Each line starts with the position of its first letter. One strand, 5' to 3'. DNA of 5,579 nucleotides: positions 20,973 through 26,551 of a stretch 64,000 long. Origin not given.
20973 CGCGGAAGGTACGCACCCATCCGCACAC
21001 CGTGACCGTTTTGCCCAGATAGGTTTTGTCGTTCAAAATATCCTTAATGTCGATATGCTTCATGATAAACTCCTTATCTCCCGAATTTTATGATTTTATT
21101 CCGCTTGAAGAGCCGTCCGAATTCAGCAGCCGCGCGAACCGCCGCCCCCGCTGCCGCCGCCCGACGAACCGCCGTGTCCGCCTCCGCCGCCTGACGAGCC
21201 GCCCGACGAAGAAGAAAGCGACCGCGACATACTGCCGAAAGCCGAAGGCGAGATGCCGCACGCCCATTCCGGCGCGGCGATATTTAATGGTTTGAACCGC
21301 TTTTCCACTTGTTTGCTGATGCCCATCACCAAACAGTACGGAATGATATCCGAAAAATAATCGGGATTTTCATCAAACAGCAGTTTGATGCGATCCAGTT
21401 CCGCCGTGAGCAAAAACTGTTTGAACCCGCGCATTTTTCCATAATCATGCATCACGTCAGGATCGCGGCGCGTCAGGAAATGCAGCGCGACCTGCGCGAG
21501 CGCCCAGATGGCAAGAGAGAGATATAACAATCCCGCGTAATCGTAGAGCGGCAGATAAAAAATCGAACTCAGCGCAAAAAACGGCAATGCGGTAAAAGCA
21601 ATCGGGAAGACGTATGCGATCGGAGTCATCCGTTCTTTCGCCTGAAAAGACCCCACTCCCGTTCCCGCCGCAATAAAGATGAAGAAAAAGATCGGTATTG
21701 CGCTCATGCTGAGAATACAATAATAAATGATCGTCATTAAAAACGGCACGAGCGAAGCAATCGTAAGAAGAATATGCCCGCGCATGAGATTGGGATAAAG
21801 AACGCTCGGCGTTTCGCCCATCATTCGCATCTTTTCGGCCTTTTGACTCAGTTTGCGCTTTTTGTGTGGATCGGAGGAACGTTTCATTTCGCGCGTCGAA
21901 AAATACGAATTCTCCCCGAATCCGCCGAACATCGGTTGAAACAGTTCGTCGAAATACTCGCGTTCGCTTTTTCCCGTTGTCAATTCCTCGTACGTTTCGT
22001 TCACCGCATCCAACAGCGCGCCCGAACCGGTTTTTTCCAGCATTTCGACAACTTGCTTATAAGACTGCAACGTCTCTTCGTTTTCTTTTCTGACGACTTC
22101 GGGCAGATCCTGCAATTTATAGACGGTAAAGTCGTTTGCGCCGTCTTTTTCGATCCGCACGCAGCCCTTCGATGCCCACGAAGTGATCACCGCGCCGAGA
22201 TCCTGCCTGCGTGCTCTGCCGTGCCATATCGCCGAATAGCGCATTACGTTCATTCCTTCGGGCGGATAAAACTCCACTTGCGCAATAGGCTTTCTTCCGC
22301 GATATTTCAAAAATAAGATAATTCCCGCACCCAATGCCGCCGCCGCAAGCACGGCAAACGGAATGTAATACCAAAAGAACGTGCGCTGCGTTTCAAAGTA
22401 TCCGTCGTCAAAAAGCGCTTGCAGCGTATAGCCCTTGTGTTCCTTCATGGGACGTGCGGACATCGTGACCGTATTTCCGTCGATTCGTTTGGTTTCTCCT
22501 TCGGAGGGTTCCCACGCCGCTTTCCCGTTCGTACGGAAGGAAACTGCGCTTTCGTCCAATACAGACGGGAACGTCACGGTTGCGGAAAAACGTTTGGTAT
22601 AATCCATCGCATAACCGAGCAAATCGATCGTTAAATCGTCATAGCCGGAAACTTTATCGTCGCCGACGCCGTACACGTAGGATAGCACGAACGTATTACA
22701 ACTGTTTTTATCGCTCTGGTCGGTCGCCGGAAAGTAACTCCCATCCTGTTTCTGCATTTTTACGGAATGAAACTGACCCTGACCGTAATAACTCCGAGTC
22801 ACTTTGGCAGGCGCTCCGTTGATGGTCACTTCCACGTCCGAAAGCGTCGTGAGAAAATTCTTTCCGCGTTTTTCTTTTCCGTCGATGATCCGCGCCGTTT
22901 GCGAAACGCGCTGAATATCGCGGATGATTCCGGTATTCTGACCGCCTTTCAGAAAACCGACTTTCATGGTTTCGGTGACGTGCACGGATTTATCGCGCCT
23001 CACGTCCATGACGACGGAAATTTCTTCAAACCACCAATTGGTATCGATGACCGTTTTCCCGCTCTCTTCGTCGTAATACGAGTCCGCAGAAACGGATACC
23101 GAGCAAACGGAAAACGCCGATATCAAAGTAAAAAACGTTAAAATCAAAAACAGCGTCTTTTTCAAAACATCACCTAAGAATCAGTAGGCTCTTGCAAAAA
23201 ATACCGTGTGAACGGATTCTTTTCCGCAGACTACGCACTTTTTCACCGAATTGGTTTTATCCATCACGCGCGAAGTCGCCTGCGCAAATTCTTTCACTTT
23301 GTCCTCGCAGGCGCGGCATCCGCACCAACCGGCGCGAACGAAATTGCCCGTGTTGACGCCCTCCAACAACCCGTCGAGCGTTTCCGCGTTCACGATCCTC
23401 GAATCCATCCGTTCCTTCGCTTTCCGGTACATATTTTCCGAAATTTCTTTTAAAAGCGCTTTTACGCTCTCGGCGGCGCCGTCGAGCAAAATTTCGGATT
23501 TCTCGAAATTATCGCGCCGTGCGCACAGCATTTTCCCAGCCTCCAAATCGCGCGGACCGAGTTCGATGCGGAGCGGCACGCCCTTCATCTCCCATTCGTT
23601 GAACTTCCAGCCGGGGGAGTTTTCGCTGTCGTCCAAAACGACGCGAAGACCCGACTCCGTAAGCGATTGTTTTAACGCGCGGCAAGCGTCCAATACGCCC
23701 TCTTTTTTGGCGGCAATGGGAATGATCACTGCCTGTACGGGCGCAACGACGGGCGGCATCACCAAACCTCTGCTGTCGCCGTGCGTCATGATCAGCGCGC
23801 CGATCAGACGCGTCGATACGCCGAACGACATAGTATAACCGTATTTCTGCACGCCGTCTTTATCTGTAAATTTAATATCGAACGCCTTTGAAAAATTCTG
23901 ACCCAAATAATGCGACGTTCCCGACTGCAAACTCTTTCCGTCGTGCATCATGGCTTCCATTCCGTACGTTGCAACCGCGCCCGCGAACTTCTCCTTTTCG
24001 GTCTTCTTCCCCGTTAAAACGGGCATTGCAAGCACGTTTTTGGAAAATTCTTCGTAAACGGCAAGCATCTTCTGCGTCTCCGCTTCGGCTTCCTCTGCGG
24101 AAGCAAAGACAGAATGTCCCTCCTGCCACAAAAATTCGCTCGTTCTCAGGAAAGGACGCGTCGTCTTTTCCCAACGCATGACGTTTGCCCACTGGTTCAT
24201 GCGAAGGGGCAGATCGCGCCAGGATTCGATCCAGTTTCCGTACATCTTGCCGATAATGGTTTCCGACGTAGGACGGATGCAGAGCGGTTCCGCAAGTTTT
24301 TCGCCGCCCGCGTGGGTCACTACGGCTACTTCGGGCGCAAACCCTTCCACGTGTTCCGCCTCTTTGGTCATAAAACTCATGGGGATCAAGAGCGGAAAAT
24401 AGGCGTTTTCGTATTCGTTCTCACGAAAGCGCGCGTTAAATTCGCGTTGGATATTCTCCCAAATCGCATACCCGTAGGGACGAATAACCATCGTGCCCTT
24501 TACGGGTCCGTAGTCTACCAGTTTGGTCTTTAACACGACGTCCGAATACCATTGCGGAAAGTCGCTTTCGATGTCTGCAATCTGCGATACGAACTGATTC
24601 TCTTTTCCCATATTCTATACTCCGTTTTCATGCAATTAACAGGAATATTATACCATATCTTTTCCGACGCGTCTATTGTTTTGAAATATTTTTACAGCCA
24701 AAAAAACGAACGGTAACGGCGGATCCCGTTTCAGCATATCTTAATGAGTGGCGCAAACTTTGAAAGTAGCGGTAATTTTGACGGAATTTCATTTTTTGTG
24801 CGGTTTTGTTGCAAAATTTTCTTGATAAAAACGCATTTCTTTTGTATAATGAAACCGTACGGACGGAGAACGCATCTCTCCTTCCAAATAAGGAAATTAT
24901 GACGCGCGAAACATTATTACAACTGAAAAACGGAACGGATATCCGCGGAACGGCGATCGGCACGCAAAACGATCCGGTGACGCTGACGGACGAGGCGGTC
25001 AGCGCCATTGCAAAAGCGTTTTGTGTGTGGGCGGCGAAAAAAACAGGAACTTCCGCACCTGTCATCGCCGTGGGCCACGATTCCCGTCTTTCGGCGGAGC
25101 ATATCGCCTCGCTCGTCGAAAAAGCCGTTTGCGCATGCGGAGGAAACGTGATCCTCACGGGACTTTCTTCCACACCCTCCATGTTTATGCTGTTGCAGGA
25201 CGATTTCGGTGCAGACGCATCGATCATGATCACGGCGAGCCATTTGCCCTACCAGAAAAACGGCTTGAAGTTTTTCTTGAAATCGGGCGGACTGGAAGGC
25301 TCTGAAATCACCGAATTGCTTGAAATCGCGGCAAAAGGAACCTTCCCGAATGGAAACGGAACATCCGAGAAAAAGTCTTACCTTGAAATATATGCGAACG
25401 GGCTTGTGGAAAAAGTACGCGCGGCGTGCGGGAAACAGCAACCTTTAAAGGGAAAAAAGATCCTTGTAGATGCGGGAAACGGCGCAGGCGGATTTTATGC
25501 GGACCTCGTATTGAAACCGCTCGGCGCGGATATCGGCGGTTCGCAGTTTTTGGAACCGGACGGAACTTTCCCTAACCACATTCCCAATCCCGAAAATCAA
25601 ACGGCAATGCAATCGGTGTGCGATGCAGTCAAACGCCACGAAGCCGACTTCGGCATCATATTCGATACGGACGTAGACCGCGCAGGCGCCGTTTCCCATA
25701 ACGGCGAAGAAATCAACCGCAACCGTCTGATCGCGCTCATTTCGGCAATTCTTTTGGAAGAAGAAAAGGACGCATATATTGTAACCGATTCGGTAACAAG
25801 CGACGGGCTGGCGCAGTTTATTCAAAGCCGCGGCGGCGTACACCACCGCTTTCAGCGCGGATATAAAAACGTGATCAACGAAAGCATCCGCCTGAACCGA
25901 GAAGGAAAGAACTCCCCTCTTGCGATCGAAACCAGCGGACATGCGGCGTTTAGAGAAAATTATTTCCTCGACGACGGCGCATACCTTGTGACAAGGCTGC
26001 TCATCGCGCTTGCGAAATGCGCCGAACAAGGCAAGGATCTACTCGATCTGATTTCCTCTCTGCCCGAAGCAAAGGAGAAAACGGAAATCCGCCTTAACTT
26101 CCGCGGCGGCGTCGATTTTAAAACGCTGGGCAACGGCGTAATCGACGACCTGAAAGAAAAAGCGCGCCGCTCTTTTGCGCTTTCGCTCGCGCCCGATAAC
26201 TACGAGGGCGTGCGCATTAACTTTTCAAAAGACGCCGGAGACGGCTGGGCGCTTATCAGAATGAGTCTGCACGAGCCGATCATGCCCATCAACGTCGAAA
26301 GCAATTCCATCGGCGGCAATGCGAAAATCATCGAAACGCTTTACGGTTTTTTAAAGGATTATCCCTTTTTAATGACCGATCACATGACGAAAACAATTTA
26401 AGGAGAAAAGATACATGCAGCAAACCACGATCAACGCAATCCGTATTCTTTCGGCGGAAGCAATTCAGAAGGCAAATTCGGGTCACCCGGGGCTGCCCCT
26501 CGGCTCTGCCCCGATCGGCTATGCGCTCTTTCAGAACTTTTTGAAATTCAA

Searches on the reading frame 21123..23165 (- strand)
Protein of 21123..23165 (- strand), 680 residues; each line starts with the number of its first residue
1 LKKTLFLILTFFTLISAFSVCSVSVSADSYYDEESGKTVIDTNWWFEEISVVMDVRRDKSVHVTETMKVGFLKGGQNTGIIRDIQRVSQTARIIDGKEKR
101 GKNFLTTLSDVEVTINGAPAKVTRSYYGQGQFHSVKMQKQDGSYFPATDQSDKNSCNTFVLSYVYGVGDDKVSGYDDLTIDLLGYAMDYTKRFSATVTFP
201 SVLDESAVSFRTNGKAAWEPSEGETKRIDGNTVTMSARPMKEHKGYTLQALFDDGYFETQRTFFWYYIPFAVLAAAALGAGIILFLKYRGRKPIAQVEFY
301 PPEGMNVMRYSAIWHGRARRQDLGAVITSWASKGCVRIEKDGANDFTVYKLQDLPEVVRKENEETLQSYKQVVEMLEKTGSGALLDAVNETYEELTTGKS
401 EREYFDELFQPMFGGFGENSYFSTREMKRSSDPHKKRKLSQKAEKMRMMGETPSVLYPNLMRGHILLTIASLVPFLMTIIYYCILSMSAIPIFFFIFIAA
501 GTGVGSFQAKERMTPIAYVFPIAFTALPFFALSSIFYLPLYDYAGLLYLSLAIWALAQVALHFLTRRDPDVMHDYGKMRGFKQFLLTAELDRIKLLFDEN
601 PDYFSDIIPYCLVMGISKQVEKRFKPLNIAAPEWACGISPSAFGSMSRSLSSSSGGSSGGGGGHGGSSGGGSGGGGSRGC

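Call 33: search_protein_families(library=pfam, proteins=[window:21123-23165:-], max_evalue=0.00001)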
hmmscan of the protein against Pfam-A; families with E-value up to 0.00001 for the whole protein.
window:21123-23165:- (680 aa): 2 families
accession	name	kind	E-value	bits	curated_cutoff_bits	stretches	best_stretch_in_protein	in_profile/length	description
PF20990.2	DUF2207_C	-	1.5e-13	51.4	33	1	300-624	7-247/247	Predicted membrane protein (DUF2207) C-terminal domain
PF09972.14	DUF2207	-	1e-10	42.5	24.4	1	48-252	4-172/172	Predicted membrane protein (DUF2207) N-terminal domain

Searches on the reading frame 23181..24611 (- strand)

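Call 33: search_protein_families(library=pfam, proteins=[window:23181-24611:-], max_evalue=0.00001)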
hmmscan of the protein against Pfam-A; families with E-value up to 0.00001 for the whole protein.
window:23181-24611:- (476 aa): 3 families
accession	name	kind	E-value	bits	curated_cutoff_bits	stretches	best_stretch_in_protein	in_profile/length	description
PF00587.30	tRNA-synt_2b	-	4.3e-22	79.5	29.3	1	107-274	8-176/179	tRNA synthetase class II core domain (G, H, P, S and T)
PF03129.25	HGTP_anticodon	-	3.4e-21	75.6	21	1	293-385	1-93/94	Anticodon binding domain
PF09180.16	ProRS-C_1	-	6.6e-17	61.9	31.5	1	416-476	5-71/71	Prolyl-tRNA synthetase, C-terminal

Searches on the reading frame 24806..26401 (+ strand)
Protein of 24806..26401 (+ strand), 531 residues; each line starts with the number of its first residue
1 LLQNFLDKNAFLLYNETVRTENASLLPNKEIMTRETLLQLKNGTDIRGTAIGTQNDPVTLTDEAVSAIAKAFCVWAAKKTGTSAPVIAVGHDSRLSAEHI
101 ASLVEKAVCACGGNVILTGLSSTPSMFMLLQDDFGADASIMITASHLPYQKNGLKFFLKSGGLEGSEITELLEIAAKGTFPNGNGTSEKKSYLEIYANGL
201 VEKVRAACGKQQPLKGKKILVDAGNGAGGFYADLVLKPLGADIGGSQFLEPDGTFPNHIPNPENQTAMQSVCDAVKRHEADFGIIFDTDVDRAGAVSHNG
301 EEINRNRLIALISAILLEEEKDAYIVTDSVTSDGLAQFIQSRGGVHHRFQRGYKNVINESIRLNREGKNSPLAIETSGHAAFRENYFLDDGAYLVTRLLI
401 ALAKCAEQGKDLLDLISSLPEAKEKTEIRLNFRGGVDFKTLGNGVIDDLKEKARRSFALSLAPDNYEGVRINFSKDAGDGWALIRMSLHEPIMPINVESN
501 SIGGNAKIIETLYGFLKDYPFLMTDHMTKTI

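Call 34: search_protein_families(library=pfam, proteins=[window:24806-26401:+], max_evalue=0.00001)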
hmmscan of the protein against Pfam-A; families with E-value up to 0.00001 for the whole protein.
window:24806-26401:+ (531 aa): 3 families
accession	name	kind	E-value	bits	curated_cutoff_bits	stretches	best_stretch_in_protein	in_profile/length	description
PF02878.22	PGM_PMM_I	-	2.3e-24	86.1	22.5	1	42-175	5-131/138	Phosphoglucomutase/phosphomannomutase, alpha/beta/alpha domain I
PF02879.22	PGM_PMM_II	-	1.9e-22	80.2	29.3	1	196-300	3-103/103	Phosphoglucomutase/phosphomannomutase, alpha/beta/alpha domain II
PF02880.22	PGM_PMM_III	-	3.9e-13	50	20.7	1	305-420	2-112/115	Phosphoglucomutase/phosphomannomutase, alpha/beta/alpha domain III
